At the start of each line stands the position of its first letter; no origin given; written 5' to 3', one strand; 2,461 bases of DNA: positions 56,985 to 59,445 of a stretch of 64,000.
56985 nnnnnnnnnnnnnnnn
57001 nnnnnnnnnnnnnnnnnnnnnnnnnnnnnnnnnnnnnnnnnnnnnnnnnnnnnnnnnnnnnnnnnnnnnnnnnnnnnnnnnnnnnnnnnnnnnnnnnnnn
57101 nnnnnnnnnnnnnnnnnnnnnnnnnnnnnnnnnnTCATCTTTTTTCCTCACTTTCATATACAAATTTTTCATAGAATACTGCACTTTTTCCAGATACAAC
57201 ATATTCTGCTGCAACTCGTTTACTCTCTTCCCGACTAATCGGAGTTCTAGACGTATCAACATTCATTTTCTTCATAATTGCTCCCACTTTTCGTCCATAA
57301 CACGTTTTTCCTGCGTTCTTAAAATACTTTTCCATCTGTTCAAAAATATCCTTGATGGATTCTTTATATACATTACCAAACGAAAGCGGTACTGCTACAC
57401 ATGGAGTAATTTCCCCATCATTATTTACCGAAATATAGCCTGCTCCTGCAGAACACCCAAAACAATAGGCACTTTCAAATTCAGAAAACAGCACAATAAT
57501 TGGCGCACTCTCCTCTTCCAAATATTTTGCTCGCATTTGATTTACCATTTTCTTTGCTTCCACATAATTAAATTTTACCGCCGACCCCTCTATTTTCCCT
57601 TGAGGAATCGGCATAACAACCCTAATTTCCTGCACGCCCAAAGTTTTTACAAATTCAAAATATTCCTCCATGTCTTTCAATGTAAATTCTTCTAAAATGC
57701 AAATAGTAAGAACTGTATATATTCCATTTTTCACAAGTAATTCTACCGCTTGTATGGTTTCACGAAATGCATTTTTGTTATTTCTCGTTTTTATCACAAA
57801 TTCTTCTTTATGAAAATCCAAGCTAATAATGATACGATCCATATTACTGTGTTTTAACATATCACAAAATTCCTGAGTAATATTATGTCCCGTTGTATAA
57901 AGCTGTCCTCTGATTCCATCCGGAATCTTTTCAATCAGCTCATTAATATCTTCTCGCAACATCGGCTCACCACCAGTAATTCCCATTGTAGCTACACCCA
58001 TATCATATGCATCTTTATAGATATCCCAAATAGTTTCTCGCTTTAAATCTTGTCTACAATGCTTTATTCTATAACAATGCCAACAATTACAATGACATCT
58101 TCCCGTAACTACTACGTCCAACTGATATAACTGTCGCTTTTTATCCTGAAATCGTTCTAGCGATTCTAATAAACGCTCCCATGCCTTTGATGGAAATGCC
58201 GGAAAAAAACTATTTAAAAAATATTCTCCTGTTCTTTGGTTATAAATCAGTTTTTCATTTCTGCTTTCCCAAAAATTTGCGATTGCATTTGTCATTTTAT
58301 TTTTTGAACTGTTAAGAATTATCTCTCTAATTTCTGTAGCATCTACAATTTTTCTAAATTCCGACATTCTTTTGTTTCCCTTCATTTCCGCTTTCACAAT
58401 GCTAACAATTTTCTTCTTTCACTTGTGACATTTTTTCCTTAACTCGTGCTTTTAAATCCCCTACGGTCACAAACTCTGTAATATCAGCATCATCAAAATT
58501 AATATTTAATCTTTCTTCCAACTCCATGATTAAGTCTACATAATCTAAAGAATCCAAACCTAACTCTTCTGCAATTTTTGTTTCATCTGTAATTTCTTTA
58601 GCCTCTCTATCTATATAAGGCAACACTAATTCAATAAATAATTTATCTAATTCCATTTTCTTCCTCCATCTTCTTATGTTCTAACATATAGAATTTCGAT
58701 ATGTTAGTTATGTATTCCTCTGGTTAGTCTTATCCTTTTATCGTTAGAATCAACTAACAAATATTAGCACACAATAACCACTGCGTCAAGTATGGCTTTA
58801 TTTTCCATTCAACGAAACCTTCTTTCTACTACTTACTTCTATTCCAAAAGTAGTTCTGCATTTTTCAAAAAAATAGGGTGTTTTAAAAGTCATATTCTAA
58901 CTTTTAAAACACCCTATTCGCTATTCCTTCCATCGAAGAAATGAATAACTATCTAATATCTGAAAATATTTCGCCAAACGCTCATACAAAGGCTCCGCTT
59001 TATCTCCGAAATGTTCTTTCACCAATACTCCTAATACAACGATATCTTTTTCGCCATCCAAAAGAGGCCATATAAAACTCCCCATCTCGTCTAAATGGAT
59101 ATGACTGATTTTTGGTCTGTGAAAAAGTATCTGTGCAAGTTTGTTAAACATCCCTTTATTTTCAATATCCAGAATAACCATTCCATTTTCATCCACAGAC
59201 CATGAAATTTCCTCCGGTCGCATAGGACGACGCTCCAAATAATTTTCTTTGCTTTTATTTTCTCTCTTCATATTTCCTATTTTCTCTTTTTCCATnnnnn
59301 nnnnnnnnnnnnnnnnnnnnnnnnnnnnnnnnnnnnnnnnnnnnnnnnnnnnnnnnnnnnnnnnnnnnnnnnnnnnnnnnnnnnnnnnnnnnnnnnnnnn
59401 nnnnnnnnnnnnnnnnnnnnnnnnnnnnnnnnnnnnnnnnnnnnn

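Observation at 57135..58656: Free ACP plus radical SAM enzyme head the operon, while NRPS-A starts with a naked Cy domain and no loader is encoded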

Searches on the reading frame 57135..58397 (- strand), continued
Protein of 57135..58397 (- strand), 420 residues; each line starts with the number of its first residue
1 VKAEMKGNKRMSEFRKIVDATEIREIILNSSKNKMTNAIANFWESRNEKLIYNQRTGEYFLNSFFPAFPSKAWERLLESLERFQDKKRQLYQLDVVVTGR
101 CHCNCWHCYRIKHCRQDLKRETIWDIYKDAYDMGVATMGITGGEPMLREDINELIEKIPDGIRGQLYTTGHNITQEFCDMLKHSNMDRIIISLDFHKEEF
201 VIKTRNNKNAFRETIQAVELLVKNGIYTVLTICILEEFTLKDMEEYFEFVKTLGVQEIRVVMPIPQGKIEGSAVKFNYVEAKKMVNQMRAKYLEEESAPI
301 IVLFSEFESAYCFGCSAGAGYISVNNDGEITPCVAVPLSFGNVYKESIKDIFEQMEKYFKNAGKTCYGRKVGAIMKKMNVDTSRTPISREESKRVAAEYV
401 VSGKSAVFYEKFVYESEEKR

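Call 86: search_solved_structures(query=L093:11269-12303:+, max_evalue=1e-8)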
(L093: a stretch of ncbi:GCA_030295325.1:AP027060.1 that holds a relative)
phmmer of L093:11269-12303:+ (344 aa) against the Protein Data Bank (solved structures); distinct sequences matched with E-value up to 1e-8: 53.
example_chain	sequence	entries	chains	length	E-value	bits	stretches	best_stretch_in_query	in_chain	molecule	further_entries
5by7_A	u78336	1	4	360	8e-31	110.7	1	31-334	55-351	3-oxoacyl-ACP synthase III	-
4dfe_A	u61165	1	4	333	7.9e-29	104.2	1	8-328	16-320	3-oxoacyl-[acyl-carrier-protein] synthase 3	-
4ryb_A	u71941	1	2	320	2.1e-25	92.9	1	3-326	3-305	3-oxoacyl-[acyl-carrier-protein] synthase 3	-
1zow_A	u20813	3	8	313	6.6e-23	84.7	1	6-325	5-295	3-oxoacyl-[acyl-carrier-protein] synthase III | 3-oxoacyl-[acyl-carrier-protein] synthase 3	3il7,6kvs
8vd9_A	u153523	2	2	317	3.3e-22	82.4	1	6-184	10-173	Beta-ketoacyl-[acyl-carrier-protein] synthase III 1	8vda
4nhd_A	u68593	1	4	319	3.5e-22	82.3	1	4-328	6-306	3-oxoacyl-[acyl-carrier-protein] synthase 3 protein 1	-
1ebl_A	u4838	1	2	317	1.1e-21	80.6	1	4-328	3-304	BETA-KETOACYL-ACP SYNTHASE III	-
2ebd_A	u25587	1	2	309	1.2e-21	80.6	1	3-187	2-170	3-oxoacyl-[acyl-carrier-protein] synthase 3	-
6x7r_A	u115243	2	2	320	2.8e-21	79.4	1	4-328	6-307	3-oxoacyl-[acyl-carrier-protein] synthase 3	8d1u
1hn9_A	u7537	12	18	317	2.9e-21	79.3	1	4-328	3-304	BETA-KETOACYL-ACYL CARRIER PROTEIN SYNTHASE III | 3-oxoacyl-[acyl-carrier-protein] synthase III | 3-oxoacyl-[acyl-carrier-protein] synthase 3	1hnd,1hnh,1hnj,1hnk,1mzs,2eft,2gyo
9ka2_A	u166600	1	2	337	3.5e-21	79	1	4-328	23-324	Beta-ketoacyl-[acyl-carrier-protein] synthase III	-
3il9_A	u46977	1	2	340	3.7e-21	79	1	4-328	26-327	3-oxoacyl-[acyl-carrier-protein] synthase 3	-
5bqs_A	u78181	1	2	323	1.2e-20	77.3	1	5-317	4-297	3-oxoacyl-[acyl-carrier-protein] synthase 3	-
4ylt_A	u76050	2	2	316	2.8e-20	76.1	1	4-328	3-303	3-oxoacyl-[acyl-carrier-protein] synthase 3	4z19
9ka5_A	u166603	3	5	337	1.6e-19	73.5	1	4-328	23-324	Beta-ketoacyl-[acyl-carrier-protein] synthase III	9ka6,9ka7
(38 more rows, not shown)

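Call 87: search_solved_structures(query=L001:3730-5343:+, max_evalue=1e-25)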
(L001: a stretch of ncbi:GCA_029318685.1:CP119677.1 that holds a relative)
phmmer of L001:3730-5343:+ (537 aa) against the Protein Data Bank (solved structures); distinct sequences matched with E-value up to 1e-25: 9.
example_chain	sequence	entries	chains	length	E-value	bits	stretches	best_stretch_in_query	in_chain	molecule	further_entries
3r44_A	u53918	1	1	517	5.1e-31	111.2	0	314-482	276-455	fatty acyl CoA synthetase FADD13 (FATTY-ACYL-CoA SYNTHETASE)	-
5ie0_A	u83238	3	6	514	3.1e-30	108.6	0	329-478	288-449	Oxalate--CoA ligase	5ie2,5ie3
6qjz_A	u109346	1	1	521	5.8e-29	104.4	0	329-535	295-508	oxalyl CoA-synthetase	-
5x8f_A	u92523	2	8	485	6.8e-29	104.2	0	323-476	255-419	2-succinylbenzoate--CoA ligase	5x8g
5buq_A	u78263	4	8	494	7.3e-29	104.1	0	323-476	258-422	2-succinylbenzoate--CoA ligase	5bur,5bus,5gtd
3a9u_A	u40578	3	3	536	1e-26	97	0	324-487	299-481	4-coumarate--CoA ligase | 4-coumarate:CoA ligase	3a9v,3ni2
5bsw_A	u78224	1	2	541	1.3e-26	96.7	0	323-481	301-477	4-coumarate--CoA ligase 2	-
5u95_A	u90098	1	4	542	3.2e-26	95.4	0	323-481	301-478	4-coumarate--CoA ligase 2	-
5bsm_A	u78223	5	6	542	4.2e-26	95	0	323-481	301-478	4-coumarate--CoA ligase 2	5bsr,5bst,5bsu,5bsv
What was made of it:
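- The ligase's nearest solved relatives are FadD13, oxalate-CoA ligase, MenE and 4CL (call 87), so even the class of acid is unknown.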

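Call 89: find_encoding_contigs(protein=P0057, flank=8000, max_places=1)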
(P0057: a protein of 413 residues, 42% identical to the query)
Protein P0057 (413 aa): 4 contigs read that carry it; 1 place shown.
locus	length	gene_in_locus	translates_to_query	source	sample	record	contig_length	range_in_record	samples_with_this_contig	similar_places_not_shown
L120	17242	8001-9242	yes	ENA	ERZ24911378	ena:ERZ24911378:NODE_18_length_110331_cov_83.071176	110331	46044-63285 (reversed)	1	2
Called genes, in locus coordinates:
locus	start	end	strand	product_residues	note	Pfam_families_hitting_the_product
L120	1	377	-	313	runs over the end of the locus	PF13088:BNR_2 (faint)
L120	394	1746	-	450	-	PF00535:Glycos_transf_2, PF10111:Glyco_tranf_2_2, PF13641:Glyco_tranf_2_3 (faint), PF02709:Glyco_transf_7C (weak)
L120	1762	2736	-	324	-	PF04055:Radical_SAM, PF13186:SPASM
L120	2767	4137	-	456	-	PF02321:OEP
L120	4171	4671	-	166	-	PF02357:NusG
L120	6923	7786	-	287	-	PF12797:Fer4_2 (weak), PF12837:Fer4_6 (weak), PF13237:Fer4_10 (weak), PF14697:Fer4_21, PF00037:Fer4, PF12800:Fer4_4 (faint), PF12838:Fer4_7, PF13187:Fer4_9, +1 more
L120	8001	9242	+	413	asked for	PF04055:Radical_SAM, PF13186:SPASM (weak)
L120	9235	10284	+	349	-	PF00195:Chal_sti_synt_N (weak), PF08545:ACP_syn_III, PF08541:ACP_syn_III_C (weak)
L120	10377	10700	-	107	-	PF12089:DUF3566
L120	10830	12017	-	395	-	PF01321:Creatinase_N, PF00557:Peptidase_M24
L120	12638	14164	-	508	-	PF00464:SHMT, PF00155:Aminotran_1_2 (faint), PF00464:SHMT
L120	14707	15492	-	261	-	PF05448:AXE1 (faint), PF06500:FrsA-like (weak), PF01738:DLH (faint), PF02129:Peptidase_S15 (weak), PF00561:Abhydrolase_1, PF12146:Hydrolase_4, PF12697:Abhydrolase_6, PF00326:Peptidase_S9, +2 more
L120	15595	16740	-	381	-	PF02595:Gly_kinase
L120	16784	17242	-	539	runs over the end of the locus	PF06418:CTP_synth_N, PF00117:GATase, PF07722:Peptidase_C26 (faint)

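Call 90: find_encoding_contigs(protein=P0078, flank=8000, max_places=1)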
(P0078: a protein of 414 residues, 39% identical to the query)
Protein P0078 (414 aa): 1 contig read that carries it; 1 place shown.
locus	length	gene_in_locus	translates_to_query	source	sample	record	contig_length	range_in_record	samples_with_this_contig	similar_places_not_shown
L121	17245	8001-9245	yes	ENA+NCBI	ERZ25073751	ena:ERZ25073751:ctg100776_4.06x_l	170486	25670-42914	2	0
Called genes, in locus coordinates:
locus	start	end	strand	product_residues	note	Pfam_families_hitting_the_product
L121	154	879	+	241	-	PF00106:adh_short, PF08659:KR (weak), PF13561:adh_short_C2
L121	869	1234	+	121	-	PF02152:FolB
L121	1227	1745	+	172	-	PF01288:HPPK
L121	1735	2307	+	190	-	PF01227:GTP_cyclohydroI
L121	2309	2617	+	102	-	PF01035:DNA_binding_1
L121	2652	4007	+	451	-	PF02743:dCache_1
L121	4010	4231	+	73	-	PF00990:GGDEF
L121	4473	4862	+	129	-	PF03486:HI0933_like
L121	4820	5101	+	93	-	PF03486:HI0933_like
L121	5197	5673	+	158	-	PF22780:HI0933_like_1st (weak), PF03486:HI0933_like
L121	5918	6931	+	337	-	PF03590:AsnA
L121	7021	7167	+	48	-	-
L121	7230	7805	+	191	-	-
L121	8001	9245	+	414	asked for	PF04055:Radical_SAM, PF13186:SPASM (weak)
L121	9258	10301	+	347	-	PF00195:Chal_sti_synt_N (weak), PF08545:ACP_syn_III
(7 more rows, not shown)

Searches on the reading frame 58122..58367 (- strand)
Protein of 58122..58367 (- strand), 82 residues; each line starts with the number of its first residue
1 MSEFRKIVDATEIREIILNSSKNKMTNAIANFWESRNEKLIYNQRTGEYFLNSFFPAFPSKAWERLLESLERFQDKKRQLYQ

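Call 74: search_solved_structures(query=A2, max_evalue=10, show_alignments=2)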
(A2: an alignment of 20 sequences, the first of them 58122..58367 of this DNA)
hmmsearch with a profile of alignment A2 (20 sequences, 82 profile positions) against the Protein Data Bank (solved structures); distinct sequences matched with E-value up to 10: 0.

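Call 82: predict_structure(alignment_id=A2)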
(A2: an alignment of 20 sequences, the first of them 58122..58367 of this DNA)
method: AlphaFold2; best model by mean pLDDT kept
length: 82 residues; sequences in the alignment: 20
mean_pLDDT: 90.1   pTM: 0.75
mean pLDDT of the five models: 90.1, 89.6, 89.6, 88.2, 87.8
residues with pLDDT >= 90: 62; 70-90: 14; 50-70: 5; < 50: 1
segments of 3 or more residues with pLDDT < 50: none
pLDDT, mean of each block of 10 residues (from residue 1): 88 95 94 91 95 92 94 79 56
secondary structure, 60 per line:
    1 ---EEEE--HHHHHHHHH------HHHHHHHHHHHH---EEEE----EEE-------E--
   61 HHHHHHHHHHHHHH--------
elements in order: E4-7 H10-18 H25-36 E40-43 E48-50 H61-74

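Call 85: fold_search(model_id=the predicted structure, library=pdb)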
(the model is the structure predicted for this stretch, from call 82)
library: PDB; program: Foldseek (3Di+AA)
matches with E <= 10: 140; with E <= 0.001: 0
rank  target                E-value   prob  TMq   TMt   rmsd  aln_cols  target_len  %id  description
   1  6h78_C                1.2e+00  0.05  0.22  0.07  16.3        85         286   12  E1 enzyme for ubiquitin like protein activation. (released 2018-10-31)
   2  5x1e_C                2.0e+00  0.08  0.26  0.22  19.0        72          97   15  Structure of DotL(656-783)-IcmS-IcmW derived from Legionella pneumophila (released 2017-06-14)
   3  8eas_B                2.0e+00  0.06  0.28  0.18  18.3        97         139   14  Yeast VO in complex with Vma12-22p (released 2022-11-02)
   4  4nwy_D                2.0e+00  0.05  0.22  0.15  15.2        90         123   10  Crystal structure of the b' domain of human protein disulfide isomerase-like protein of the testis (PDILT) (released 2014-04-02)
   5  5yag_A                2.7e+00  0.08  0.32  0.16  10.6       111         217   10  Crystal structure of mosquito arylalkylamine N-Acetyltransferase like 5b/spermine N-Acetyltransferase (released 2018-02-28)
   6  4nwy_C                2.7e+00  0.04  0.22  0.15  15.2        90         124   10  Crystal structure of the b' domain of human protein disulfide isomerase-like protein of the testis (PDILT) (released 2014-04-02)
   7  1sqh                  2.8e+00  0.06  0.29  0.11   5.8        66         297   23  X-RAY STRUCTURE OF DROSOPHILA MALONOGASTER PROTEIN Q9VR51 NORTHEAST STRUCTURAL GENOMICS CONSORTIUM TARGET FR87. (released 2004-04-06)
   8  3wt1_A                2.8e+00  0.04  0.27  0.13  12.3        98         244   13  Crystal structure of the b'-a' domain of thermophilic fungal protein disulfide isomerase (reduced form) (released 2014-11-26)
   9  6h78_I                2.8e+00  0.03  0.20  0.07  13.8        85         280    7  E1 enzyme for ubiquitin like protein activation. (released 2018-10-31)
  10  2ezb_MODEL_1_A        3.0e+00  0.02  0.17  0.07  13.0        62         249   11  AMINO TERMINAL DOMAIN OF ENZYME I FROM ESCHERICHIA COLI, NMR, 14 STRUCTURES (released 1997-08-20)
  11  6h78_G                3.2e+00  0.05  0.21  0.07  11.8        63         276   11  E1 enzyme for ubiquitin like protein activation. (released 2018-10-31)
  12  6h78_M                3.2e+00  0.04  0.21  0.08  11.4        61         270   13  E1 enzyme for ubiquitin like protein activation. (released 2018-10-31)
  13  7dfx_B                3.2e+00  0.04  0.21  0.14  10.9        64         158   12  Structure and function of Diadenylate cyclase DacM in Mycoplasma ovipneumoniae (released 2021-11-17)
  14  5gpo_B                3.2e+00  0.03  0.24  0.18  15.3        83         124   20  The sensor domain structure of the zinc-responsive histidine kinase CzcS from Pseudomonas Aeruginosa (released 2017-08-09)
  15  6h77_B                3.7e+00  0.04  0.23  0.07  16.6        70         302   10  E1 enzyme for ubiquitin like protein activation in complex with UBL (released 2018-10-31)
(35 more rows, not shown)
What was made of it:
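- On RRE/PqqD-like leader-binding domain at the N terminus: The isolated domain model (pLDDT 90) has a best Foldseek E-value of 1.2 (calls 82, 85).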

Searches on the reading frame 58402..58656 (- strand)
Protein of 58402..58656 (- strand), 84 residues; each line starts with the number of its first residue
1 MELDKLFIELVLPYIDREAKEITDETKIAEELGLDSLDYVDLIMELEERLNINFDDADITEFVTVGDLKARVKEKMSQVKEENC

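Call 5: search_protein_families(library=pfam, proteins=[window:58402-58656:-], max_evalue=0.01)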
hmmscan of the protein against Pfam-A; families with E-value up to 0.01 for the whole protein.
window:58402-58656:- (84 aa): 1 family
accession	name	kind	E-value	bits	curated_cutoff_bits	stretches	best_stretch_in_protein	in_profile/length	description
PF00550.31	PP-binding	-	1.7e-11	44.6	20.8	1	9-71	5-66/67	Phosphopantetheine attachment site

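Call 6: search_protein_families(library=ncbifam, proteins=[window:58402-58656:-], max_evalue=0.001)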
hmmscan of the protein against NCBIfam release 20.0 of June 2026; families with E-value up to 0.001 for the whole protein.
window:58402-58656:- (84 aa): 17 families
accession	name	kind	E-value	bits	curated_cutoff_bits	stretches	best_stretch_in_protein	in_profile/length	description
NF002148.0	PRK00982.1-2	subfamily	1.1e-13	50.8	71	1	10-75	12-77/79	acyl carrier protein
NF002150.0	PRK00982.1-4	subfamily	2.9e-12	46.7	66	1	11-75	14-78/80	acyl carrier protein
TIGR00517.1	acyl_carrier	equivalog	1.7e-11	43.8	70.45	1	15-70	16-71/77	acyl carrier protein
NF002151.0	PRK00982.1-5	equivalog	2.8e-10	40.2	92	1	11-73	12-74/78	acyl carrier protein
NF006031.0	PRK08172.1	equivalog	1.6e-09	38.2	76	1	14-76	16-78/82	acyl carrier protein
NF058660.1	cispen_ACP_AmcB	equivalog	7.7e-09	35.6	80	1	14-75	15-78/80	cispentacin biosynthesis acyl carrier protein AmcB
NF009104.0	PRK12449.1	equivalog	1.2e-08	34.7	70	1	8-71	11-74/80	acyl carrier protein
NF002149.0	PRK00982.1-3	equivalog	2.7e-08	33.6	106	1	15-66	16-67/78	acyl carrier protein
NF040636.1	AcpM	exception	1.3e-07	31.6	146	1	18-77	21-79/93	meromycolate extension acyl carrier protein AcpM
NF004533.0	PRK05883.1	equivalog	8.9e-07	28.7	72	1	15-77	36-98/100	acyl carrier protein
NF003757.0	PRK05350.1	equivalog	2.3e-06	27.6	65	1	17-76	21-80/83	acyl carrier protein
NF002147.0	PRK00982.1-1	equivalog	3.2e-06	26.9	84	1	18-73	23-78/83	acyl carrier protein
NF005798.0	PRK07639.1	equivalog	2.5e-05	24.6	100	1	20-77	24-83/91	petrobactin biosynthesis protein AsbD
NF005502.0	PRK07117.1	equivalog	3.9e-05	23.8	79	1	8-77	14-80/82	acyl carrier protein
NF005079.0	PRK06508.1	equivalog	0.00017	21.9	83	1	17-63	18-64/93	acyl carrier protein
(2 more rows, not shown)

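Call 48: list_cluster_members(proteins=[P0001, P0002, P0004, window:58402-58656:-])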
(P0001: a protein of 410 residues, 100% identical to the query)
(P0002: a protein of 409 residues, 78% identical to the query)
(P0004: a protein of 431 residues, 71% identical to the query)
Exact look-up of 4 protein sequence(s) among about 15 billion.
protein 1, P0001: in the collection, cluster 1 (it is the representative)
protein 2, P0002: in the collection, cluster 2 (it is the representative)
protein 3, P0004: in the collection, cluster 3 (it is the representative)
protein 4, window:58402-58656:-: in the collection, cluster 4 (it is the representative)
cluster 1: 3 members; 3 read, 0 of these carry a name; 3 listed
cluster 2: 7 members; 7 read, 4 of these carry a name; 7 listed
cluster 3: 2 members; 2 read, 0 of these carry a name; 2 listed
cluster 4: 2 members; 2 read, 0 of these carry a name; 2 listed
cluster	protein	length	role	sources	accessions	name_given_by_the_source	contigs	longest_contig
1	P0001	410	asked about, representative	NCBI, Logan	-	-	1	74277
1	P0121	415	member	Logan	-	-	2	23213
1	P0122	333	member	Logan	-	-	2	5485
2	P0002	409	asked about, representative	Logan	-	-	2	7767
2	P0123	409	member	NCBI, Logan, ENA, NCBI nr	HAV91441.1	MAG TPA: radical SAM protein [Eubacterium sp.] | radical SAM protein [Eubacterium sp.]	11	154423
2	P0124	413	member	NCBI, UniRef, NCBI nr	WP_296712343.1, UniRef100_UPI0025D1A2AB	radical SAM protein [Eubacterium sp.] | radical SAM/SPASM domain-containing protein n=1 Tax=Eubacterium sp. TaxID=142586 ...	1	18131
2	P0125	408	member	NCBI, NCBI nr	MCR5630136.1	MAG: radical SAM protein [Eubacterium sp.] | radical SAM protein [Eubacterium sp.]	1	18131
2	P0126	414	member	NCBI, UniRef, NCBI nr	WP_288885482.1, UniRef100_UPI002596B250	radical SAM/SPASM domain-containing protein [uncultured Eubacterium sp.] | radical SAM/SPASM domain-containing protein n=1 Tax=uncultured Eubacterium sp. ... | radical SAM protein [uncultured Eubacterium sp.]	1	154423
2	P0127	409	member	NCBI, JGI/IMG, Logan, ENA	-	-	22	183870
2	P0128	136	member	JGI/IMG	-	-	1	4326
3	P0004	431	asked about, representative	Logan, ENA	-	-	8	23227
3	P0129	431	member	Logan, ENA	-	-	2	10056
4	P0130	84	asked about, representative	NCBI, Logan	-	-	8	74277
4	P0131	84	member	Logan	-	-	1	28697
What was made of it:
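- Closest known: Gut Clostridia peptide-aldehyde NRPSs and AusA. Same: The source is a gut or rumen Firmicute (call 48).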

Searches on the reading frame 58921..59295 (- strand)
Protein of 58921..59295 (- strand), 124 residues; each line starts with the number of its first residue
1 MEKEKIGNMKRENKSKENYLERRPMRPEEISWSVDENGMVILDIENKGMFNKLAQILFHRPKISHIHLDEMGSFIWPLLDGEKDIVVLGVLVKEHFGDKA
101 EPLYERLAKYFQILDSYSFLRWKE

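Call 5: search_protein_families(library=pfam, proteins=[window:58921-59295:-], max_evalue=0.01)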
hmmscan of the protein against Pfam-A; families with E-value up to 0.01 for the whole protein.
window:58921-59295:- (124 aa): 1 family
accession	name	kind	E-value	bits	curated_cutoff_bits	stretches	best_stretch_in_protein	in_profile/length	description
PF05402.18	PqqD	-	4.2e-07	30.6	23.4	1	39-119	2-66/67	Coenzyme PQQ synthesis protein D (PqqD)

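Call 6: search_protein_families(library=ncbifam, proteins=[window:58921-59295:-], max_evalue=0.001)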
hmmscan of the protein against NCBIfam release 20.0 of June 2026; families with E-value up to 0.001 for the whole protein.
window:58921-59295:- (124 aa): 0 families
